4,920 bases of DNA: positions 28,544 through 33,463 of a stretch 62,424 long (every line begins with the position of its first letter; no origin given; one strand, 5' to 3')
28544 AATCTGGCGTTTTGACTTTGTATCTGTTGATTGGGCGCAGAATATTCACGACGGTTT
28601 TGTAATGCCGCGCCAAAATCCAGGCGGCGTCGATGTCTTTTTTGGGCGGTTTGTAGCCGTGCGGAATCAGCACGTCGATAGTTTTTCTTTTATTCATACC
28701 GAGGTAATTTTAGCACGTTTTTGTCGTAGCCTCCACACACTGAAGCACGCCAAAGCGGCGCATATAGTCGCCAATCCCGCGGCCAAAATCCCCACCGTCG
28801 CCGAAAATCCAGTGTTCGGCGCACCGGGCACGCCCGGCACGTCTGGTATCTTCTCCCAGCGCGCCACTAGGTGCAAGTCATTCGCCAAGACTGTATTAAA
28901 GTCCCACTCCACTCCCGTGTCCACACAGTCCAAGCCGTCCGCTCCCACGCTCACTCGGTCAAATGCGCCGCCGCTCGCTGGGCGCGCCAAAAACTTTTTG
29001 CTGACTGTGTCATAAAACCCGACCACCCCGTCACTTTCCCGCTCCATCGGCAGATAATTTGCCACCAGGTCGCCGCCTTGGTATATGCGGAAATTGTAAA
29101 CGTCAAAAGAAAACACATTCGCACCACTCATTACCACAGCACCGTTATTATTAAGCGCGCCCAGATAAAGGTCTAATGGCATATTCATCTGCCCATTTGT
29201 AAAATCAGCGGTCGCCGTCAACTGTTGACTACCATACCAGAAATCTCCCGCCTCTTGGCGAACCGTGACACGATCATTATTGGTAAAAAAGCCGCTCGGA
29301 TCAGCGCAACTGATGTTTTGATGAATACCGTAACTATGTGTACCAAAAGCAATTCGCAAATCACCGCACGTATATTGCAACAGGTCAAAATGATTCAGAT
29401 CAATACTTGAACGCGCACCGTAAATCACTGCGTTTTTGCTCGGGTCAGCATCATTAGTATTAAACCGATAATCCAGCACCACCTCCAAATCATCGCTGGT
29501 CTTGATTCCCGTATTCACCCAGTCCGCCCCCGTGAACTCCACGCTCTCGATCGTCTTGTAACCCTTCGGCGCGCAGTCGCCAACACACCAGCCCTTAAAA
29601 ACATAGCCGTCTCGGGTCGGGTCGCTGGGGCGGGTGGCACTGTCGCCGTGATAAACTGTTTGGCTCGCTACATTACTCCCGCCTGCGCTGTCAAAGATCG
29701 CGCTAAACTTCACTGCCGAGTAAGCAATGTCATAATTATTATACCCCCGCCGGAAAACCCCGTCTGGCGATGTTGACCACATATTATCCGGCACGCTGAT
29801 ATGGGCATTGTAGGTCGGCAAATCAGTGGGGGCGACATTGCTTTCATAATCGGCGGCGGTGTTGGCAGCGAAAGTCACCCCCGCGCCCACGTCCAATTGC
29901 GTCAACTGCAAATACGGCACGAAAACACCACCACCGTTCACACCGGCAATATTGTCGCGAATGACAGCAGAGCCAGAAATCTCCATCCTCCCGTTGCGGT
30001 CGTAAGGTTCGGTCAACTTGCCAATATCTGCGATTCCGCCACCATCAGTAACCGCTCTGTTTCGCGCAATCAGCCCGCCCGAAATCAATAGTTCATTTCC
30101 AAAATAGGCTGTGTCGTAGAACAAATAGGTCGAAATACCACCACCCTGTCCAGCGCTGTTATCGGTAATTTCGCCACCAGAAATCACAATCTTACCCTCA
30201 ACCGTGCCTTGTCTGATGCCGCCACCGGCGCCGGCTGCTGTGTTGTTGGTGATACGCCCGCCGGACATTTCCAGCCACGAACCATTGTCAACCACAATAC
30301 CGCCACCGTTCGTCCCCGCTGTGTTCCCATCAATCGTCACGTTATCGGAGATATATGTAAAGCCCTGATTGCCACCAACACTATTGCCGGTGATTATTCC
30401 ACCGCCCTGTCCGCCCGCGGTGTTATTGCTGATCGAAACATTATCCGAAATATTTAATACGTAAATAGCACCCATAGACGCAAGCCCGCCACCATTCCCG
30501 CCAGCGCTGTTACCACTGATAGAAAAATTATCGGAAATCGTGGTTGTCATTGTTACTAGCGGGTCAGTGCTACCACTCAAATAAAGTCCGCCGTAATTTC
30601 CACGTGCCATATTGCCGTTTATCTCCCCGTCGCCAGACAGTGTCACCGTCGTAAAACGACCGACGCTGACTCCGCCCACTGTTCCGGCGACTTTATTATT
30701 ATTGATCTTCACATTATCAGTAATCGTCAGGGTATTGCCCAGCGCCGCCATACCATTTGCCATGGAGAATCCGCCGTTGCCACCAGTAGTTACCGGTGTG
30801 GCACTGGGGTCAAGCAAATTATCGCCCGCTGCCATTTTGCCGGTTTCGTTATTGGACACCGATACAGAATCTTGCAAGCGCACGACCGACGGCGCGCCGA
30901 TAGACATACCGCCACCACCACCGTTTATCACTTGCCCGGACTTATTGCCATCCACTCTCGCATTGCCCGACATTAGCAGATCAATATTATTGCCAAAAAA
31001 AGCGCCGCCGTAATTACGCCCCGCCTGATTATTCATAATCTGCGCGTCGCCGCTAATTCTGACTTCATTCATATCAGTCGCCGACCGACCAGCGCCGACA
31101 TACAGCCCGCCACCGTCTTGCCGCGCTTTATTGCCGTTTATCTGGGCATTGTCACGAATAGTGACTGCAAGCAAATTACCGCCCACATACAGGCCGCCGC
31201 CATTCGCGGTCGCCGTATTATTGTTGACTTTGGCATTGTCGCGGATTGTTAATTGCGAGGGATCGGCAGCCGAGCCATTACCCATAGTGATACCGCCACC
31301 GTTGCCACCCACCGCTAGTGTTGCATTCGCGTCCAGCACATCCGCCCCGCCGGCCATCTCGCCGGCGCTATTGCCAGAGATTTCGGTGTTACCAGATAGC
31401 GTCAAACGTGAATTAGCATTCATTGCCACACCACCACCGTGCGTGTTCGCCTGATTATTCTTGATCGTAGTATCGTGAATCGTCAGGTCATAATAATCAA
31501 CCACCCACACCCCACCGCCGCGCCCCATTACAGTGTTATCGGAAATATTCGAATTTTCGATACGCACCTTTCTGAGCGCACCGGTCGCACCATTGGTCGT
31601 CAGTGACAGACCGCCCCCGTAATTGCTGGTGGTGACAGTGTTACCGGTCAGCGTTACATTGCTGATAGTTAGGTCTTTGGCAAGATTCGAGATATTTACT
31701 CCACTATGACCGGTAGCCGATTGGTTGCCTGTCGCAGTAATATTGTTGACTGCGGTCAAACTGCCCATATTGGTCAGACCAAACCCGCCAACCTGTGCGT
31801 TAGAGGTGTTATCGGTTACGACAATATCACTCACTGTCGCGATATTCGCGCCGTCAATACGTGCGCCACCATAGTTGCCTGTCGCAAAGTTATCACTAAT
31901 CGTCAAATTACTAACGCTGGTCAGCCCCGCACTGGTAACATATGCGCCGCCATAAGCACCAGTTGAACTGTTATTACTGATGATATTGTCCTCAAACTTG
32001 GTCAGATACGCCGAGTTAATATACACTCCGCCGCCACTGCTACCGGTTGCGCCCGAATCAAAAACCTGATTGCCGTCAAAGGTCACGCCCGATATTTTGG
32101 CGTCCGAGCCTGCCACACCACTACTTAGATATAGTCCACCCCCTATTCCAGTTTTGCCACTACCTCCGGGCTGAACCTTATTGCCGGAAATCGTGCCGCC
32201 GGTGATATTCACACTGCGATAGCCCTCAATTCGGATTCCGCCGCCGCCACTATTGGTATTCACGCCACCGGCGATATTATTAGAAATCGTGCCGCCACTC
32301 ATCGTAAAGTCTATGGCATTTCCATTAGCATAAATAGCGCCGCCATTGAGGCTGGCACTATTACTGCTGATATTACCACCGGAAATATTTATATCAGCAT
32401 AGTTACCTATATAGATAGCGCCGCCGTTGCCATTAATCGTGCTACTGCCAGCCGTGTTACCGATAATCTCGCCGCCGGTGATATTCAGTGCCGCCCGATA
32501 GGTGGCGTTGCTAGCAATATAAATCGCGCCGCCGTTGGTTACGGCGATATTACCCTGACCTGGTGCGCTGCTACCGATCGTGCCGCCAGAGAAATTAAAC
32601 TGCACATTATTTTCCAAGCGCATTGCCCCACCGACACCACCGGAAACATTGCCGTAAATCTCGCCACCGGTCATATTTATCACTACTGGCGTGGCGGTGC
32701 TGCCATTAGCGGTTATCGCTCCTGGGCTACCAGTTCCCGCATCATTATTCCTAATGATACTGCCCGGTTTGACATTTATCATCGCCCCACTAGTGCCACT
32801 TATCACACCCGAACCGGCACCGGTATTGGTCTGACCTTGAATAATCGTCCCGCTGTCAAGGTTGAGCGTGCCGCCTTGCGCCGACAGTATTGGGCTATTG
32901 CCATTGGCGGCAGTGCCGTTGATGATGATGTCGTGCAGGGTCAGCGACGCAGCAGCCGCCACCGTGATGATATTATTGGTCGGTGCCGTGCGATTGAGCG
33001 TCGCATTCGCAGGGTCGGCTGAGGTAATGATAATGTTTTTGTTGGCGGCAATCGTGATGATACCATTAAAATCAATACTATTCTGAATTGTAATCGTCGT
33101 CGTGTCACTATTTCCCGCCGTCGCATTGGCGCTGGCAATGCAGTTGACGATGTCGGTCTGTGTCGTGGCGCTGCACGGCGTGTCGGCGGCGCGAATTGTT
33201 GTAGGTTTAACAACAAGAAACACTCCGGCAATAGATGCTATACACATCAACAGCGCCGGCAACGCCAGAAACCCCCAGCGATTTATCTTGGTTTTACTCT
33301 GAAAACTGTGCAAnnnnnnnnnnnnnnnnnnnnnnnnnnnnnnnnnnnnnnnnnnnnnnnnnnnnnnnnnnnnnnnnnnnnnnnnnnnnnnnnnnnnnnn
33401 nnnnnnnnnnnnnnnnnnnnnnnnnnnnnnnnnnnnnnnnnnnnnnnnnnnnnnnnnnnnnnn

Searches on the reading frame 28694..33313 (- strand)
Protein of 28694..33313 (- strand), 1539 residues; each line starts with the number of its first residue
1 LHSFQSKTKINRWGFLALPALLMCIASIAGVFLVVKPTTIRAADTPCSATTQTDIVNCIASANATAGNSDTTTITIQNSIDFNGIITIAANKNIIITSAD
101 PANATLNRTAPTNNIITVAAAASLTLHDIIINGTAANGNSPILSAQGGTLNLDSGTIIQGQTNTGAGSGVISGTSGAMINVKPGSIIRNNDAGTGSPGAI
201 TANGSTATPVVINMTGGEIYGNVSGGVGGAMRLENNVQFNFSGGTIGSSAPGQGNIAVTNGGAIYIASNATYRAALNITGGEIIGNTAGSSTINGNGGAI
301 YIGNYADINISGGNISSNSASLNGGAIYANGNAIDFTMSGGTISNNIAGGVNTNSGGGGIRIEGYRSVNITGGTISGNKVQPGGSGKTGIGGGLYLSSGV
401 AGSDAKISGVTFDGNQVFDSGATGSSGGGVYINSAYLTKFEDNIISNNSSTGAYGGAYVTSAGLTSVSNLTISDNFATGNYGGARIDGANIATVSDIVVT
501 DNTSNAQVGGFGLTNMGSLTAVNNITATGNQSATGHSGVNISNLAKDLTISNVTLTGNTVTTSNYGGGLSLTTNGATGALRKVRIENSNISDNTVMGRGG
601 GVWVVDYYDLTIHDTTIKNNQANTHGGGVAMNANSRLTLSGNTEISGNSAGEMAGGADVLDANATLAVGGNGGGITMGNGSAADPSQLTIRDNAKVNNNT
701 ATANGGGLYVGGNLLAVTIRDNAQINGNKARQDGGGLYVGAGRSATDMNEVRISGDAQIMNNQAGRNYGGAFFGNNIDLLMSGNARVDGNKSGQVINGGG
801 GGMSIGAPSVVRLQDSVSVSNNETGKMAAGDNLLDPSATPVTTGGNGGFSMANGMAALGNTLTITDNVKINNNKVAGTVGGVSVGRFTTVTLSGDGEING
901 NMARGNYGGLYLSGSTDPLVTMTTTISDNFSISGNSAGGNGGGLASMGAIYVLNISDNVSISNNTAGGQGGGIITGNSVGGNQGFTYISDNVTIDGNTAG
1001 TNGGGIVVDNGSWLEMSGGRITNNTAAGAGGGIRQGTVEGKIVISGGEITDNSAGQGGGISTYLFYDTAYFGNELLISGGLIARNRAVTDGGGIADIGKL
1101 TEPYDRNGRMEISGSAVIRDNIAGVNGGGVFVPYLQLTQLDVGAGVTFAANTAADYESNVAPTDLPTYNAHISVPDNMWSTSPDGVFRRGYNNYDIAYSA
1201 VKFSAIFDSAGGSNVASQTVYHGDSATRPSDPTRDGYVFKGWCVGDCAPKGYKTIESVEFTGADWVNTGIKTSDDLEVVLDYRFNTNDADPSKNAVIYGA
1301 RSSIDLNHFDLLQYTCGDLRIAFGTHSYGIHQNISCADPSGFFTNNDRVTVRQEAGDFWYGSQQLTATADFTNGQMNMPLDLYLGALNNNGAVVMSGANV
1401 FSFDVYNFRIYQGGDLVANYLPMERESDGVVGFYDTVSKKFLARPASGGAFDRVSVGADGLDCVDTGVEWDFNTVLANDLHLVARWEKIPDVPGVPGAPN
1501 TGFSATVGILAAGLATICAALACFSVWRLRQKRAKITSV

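Call 9: search_protein_families(library=pfam, proteins=[window:28694-33313:-], max_evalue=0.01)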
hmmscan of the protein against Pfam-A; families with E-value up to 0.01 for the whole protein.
window:28694-33313:- (1539 aa): 2 families
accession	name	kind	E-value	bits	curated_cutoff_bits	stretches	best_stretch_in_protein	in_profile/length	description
PF09479.16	Flg_new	-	4.8e-11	43.1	27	1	1205-1245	3-41/65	Listeria-Bacteroides repeat domain (List_Bact_rpt)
PF13229.12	Beta_helix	-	1.4e-09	38.2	25.9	3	403-575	8-148/158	Right handed beta helix region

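Call 10: find_encoding_contigs(protein=window:28694-33313:-, flank=6000, max_places=10)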
Protein window:28694-33313:- (1539 aa): no gene with exactly this product is on record in the collection.
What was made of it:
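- Tried and rejected: (1) Exact-product look-up of the adhesin found nothing on record (call 10).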

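Call 11: find_homologous_proteins(query=window:28694-33313:-, max_evalue=1e-10)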
Query window:28694-33313:- (1539 aa): 259 proteins with E <= 1e-10 among 8000 candidates; the best 120 are listed.
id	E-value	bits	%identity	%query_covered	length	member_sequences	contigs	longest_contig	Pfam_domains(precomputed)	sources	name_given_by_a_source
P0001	0.0e+0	3306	100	100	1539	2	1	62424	PF13229.13,PF09479.17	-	-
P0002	1.5e-179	618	46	41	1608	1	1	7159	PF09479.17,PF02415.24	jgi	jgi:predicted outer membrane repeat protein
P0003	5.4e-69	251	29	64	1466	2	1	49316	PF09479.17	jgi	jgi:uncharacterized repeat protein (TIGR02543 family)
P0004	3.2e-51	192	30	56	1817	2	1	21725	PF13229.13,PF02415.24,PF05048.20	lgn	-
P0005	8.1e-49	184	30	46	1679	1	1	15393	PF09479.17,PF02415.24,PF18998.7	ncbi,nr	ncbi:MAG: InlB B-repeat-containing protein, partial [Propionibacteriaceae bacterium]|nr:InlB B-repea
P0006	6.3e-41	158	27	59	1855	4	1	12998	-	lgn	-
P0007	1.0e-37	148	27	62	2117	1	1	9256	PF02415.24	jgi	-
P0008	7.6e-37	145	34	20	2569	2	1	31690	PF13229.13,PF02415.24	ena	-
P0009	5.7e-36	142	27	60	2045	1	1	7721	PF02415.24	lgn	-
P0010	9.9e-36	141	31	19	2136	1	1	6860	PF13229.13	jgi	-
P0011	3.5e-34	136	27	62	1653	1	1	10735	PF13229.13,PF02415.24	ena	-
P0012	1.8e-33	134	29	78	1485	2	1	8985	PF09479.17,PF02415.24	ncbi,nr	ncbi:MAG: InlB B-repeat-containing protein [Propionibacteriaceae bacterium]|nr:InlB B-repeat-contain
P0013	4.0e-33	132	34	25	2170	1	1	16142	PF02415.24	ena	-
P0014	8.5e-33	131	31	48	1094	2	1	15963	PF17963.8,PF17892.8,PF02415.24,PF17803.8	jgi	-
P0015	3.1e-32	130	27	59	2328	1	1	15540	PF13229.13,PF02415.24,PF12565.14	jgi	-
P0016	1.7e-31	127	28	43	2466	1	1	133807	PF13229.13,PF09479.17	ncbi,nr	ncbi:MAG: InlB B-repeat-containing protein, partial [Propionibacteriaceae bacterium]|nr:InlB B-repea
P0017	2.8e-30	123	28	59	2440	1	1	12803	PF02415.24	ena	-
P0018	3.6e-30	123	28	60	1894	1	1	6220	PF02415.24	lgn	-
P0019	7.0e-30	122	27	58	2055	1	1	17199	PF02415.24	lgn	-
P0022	1.3e-29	121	26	53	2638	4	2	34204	PF02415.24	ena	-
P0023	1.4e-29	121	27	54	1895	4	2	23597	PF02415.24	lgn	-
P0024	2.3e-29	120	28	62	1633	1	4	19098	PF13229.13,PF09479.17,PF24547.2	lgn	-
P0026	5.3e-28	115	27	46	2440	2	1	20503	PF02415.24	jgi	-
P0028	2.8e-27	113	27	73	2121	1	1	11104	PF09479.17,PF18998.7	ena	-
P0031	1.7e-26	110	30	33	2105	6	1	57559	PF13229.13,PF02415.24,PF05048.20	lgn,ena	-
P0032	7.3e-26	108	29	32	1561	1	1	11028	PF13229.13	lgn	-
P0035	1.8e-25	107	27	27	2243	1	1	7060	PF13229.13,PF05048.20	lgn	-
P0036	3.7e-25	106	27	47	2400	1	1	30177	PF13229.13,PF02415.24,PF05048.20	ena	-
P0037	1.6e-24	104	28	35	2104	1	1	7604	PF09479.17,PF18998.7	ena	-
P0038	2.3e-24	103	30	40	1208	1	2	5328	PF13229.13,PF02415.24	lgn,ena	-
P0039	2.8e-24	103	28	57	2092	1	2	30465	PF13229.13,PF05048.20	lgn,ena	-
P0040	6.7e-24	102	33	23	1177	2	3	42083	PF13229.13,PF05048.20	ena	-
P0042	2.4e-23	100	29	50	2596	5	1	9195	PF13229.13,PF13715.13,PF13385.14,PF13620.13,PF02210.32,PF05048.20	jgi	jgi:parallel beta-helix repeat protein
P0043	2.5e-23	100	27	36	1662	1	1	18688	PF02415.24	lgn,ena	-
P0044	3.1e-23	100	29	62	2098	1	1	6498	PF13229.13,PF02415.24,PF05048.20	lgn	-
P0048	1.1e-22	98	29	35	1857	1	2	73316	PF13229.13,PF02415.24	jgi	-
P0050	2.3e-22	97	30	32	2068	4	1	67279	PF13229.13,PF07602.18,PF02415.24,PF05048.20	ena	-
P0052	4.0e-22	96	28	23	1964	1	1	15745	PF09479.17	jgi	-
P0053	5.9e-22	95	26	39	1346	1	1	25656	PF13229.13,PF17802.8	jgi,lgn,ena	-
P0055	1.1e-21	95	29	64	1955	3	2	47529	PF13229.13,PF02415.24,PF05048.20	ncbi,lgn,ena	-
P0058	1.8e-21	94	29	40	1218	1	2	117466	PF02415.24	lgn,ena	-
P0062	4.2e-21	93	31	16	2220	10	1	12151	PF09479.17,PF00404.25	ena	-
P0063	6.7e-21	92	32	29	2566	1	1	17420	PF13229.13,PF18998.7,PF05048.20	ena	-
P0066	1.2e-20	91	30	40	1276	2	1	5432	PF13229.13,PF05048.20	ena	-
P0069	3.5e-20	90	29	53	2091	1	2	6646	PF13229.13,PF02415.24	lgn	-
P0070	7.4e-20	88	27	31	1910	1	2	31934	PF02415.24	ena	-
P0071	8.9e-20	88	28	43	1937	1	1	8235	PF13229.13,PF02368.25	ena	-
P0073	1.0e-19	88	36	10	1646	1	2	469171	PF13229.13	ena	-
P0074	1.1e-19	88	36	17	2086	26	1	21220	PF09479.17,PF02415.24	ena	-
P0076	1.4e-19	88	28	53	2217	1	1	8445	PF13229.13,PF02415.24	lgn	-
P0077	1.5e-19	87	29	44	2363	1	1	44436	PF09479.17,PF00395.26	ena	-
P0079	2.4e-19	87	29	33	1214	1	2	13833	PF13229.13,PF05048.20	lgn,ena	-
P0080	3.1e-19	86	26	11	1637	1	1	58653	PF13229.13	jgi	jgi:hypothetical protein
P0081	3.4e-19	86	28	55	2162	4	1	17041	PF13229.13,PF05048.20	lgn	-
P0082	3.6e-19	86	29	30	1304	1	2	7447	PF13229.13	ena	-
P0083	3.9e-19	86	29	41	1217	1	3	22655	PF13229.13,PF05048.20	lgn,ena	-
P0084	7.5e-19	85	29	32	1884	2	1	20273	PF13229.13,PF18962.8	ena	-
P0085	8.6e-19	85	27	55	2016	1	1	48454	PF13229.13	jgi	-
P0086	1.1e-18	85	28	37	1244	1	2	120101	PF13229.13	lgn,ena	-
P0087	1.3e-18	84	28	33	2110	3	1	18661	PF13229.13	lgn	-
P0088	1.3e-18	84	27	49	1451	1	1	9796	PF13229.13,PF02415.24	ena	-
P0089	1.7e-18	84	28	39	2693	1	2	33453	PF13229.13,PF05048.20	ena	-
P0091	2.0e-18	84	28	34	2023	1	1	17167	PF13229.13,PF02368.25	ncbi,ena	-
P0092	2.1e-18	84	30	24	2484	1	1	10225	PF13229.13,PF02415.24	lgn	-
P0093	2.6e-18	83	31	20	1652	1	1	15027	PF09479.17,PF02415.24,PF18998.7,PF00395.26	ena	-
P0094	3.1e-18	83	28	42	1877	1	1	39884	PF13229.13,PF02415.24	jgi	-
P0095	3.1e-18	83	27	74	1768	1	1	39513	PF13229.13,PF00395.26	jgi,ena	-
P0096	3.9e-18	83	30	37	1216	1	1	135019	PF13229.13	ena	-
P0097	9.2e-18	82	27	54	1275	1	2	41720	PF13229.13,PF02415.24,PF05048.20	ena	-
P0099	1.3e-17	81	29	37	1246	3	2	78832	PF13229.13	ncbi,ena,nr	ncbi:MAG: right-handed parallel beta-helix repeat-containing protein [Treponemataceae bacterium]|nr:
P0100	2.3e-17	80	30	39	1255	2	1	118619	PF02415.24,PF05048.20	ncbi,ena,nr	ncbi:MAG: hypothetical protein HDR34_03145 [Treponema sp.]|nr:hypothetical protein [Treponema sp.]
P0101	2.9e-17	80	27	52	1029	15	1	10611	PF02415.24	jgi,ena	-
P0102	4.1e-17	79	26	13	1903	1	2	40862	PF02415.24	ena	-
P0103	4.3e-17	79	30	43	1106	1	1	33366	PF13229.13,PF02415.24,PF05048.20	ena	-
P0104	4.3e-17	79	26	57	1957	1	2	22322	PF13229.13,PF02415.24,PF05048.20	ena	-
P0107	8.7e-17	78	30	30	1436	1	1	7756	PF13229.13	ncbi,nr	ncbi:MAG: hypothetical protein K2J81_01480, partial [Treponemataceae bacterium]|nr:hypothetical prot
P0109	1.0e-16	78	30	32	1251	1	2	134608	PF13229.13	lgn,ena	-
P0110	1.1e-16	78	26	56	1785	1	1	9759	PF13229.13,PF02415.24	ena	-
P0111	1.2e-16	78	32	38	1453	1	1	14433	PF13229.13,PF18887.6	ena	-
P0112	1.4e-16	78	26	51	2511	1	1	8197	PF13229.13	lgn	-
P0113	1.5e-16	78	29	37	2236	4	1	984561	PF02415.24,PF05048.20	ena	-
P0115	1.9e-16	77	28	63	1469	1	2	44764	PF02415.24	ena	-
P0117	2.4e-16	77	32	24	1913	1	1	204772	PF13229.13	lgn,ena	-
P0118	2.5e-16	77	31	23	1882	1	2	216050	PF13229.13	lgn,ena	-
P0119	2.6e-16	77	30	34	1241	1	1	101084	PF13229.13,PF05048.20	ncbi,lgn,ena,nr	ncbi:MAG: hypothetical protein HDR54_05945 [Treponema sp.]|nr:hypothetical protein [Treponema sp.]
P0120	3.5e-16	76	28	57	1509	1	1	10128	PF13229.13,PF02415.24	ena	-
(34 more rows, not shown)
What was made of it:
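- On SSR-mediated transcriptional phase/level variation (porA/opc/fetA type): Homologs are annotated as outer-membrane repeat or InlB B-repeat proteins (call 11).
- On Right-handed parallel beta-helix / Pmp-like repeat adhesins: Homologs carry PF02415 Chlam_PMP (call 11).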

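Call 30: find_encoding_contigs(protein=P0002, flank=3000, max_places=4)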
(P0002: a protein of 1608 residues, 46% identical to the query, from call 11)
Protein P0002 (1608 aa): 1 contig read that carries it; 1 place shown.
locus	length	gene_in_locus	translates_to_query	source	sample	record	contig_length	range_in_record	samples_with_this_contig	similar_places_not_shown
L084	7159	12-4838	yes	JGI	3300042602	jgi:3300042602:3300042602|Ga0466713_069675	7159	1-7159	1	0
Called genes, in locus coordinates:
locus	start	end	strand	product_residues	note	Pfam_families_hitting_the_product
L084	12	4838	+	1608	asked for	PF02415:Chlam_PMP (faint), PF09479:Flg_new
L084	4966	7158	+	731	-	?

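Call 31: find_encoding_contigs(protein=P0003, flank=3000, max_places=4)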
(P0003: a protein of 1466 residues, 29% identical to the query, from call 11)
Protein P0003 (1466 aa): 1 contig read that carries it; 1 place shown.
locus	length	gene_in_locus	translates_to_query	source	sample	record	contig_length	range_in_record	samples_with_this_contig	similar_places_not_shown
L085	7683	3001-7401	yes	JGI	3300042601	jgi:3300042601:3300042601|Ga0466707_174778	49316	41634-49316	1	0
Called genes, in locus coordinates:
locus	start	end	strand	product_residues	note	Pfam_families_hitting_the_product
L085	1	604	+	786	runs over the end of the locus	PF22977:WHD (weak), PF00004:AAA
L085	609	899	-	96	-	-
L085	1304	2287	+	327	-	PF04754:Transposase_31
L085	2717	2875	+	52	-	-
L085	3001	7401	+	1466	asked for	PF09479:Flg_new (weak)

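Call 63: search_protein_families(library=ncbifam, proteins=[window:28694-33313:-], max_evalue=0.1)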
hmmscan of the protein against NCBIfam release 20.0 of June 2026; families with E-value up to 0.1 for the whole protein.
window:28694-33313:- (1539 aa): 1 family
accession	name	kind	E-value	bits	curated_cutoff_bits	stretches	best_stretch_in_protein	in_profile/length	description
TIGR02543.1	List_Bact_rpt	repeat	0.012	15.9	20.95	1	1232-1247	1-16/44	TIGR02543 family repeat protein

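Call 67: search_solved_structures(query=window:28697-33313:-, max_evalue=0.01)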
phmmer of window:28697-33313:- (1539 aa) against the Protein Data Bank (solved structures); distinct sequences matched with E-value up to 0.01: 0.

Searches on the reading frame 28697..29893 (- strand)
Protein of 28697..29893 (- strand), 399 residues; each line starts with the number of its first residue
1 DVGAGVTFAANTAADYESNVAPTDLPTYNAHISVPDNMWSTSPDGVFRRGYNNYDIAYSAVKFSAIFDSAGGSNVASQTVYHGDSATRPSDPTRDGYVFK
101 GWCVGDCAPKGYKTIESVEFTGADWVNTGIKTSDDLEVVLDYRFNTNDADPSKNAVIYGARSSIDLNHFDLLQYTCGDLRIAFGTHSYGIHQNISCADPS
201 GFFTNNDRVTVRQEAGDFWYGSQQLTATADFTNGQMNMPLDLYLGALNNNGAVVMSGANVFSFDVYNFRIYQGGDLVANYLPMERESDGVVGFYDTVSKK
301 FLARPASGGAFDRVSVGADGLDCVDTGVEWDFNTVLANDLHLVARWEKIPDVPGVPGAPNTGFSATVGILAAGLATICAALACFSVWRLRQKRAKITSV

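Call 60: find_homologous_proteins(query=window:28697-29893:-, max_evalue=1e-8)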
Query window:28697-29893:-: 8000 candidates shared short words with the query, none scored E <= 1e-8.
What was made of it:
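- Tried and rejected: (7) The third homolog search, with the adhesin's C-terminal 399 aa, returned nothing, not even the parent protein (call 60).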
